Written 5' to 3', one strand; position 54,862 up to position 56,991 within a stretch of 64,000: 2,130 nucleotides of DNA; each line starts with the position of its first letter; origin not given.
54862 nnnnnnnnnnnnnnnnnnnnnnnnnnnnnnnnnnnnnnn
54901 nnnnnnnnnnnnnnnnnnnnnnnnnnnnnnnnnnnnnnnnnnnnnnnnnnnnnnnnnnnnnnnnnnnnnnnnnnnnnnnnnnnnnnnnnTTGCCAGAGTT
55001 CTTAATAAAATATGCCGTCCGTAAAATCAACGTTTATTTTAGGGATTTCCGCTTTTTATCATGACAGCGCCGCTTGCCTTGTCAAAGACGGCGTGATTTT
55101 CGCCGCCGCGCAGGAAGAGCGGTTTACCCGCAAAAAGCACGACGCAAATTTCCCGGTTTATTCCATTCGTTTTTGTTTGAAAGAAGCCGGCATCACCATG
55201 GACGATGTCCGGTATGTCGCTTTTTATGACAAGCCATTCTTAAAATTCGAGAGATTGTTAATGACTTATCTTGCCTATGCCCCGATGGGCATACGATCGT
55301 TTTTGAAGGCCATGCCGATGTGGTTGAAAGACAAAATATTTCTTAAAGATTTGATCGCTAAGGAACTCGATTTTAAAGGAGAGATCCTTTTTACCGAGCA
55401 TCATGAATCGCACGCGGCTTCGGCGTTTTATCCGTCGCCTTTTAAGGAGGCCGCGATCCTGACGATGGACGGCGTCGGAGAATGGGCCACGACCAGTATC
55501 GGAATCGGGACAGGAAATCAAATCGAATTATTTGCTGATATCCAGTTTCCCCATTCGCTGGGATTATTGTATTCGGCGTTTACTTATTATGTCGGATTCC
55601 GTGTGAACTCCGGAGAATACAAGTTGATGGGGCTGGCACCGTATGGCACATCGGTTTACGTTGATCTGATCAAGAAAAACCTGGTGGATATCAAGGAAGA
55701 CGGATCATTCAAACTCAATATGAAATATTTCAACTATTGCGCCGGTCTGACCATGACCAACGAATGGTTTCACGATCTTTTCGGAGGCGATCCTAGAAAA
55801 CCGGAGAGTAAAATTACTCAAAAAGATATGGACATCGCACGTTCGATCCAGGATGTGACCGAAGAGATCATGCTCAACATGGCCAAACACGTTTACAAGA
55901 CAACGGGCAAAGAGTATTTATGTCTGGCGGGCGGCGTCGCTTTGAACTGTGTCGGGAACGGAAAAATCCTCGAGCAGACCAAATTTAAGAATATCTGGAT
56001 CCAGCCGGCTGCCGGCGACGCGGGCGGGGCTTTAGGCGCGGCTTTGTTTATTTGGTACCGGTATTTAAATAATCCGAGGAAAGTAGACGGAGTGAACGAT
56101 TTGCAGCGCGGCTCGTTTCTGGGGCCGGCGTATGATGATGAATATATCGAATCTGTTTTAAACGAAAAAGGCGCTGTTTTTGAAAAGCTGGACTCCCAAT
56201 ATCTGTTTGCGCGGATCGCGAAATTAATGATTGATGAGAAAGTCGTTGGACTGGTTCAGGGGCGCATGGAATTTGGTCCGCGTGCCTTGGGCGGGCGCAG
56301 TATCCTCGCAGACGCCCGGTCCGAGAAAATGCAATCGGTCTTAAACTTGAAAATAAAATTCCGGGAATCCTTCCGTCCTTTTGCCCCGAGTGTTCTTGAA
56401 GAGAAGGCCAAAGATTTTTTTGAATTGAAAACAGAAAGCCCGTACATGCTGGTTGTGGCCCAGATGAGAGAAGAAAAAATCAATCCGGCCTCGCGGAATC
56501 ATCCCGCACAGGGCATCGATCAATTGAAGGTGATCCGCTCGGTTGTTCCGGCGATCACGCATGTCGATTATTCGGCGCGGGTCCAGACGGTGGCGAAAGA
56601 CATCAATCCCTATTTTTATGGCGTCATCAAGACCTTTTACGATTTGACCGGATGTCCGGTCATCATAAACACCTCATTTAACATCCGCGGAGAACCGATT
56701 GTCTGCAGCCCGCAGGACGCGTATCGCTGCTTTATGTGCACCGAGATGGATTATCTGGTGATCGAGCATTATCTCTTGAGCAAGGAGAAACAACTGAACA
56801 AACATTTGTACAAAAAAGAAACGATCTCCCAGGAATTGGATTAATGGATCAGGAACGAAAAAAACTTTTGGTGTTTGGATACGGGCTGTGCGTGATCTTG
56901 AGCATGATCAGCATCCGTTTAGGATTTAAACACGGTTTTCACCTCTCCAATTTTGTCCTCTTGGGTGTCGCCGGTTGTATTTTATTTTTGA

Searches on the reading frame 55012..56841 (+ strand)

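Call 17: search_protein_families(library=pfam, proteins=[window:55012-56841:+], max_evalue=0.00001)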
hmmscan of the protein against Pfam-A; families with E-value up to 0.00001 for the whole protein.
window:55012-56841:+ (610 aa): 2 families
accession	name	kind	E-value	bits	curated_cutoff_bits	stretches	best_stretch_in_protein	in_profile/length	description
PF02543.21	Carbam_trans_N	-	6.3e-103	345.3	24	1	9-345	2-346/346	Carbamoyltransferase N-terminus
PF16861.10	Carbam_trans_C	-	2.6e-71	239.1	27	1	403-591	1-170/170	Carbamoyltransferase C-terminus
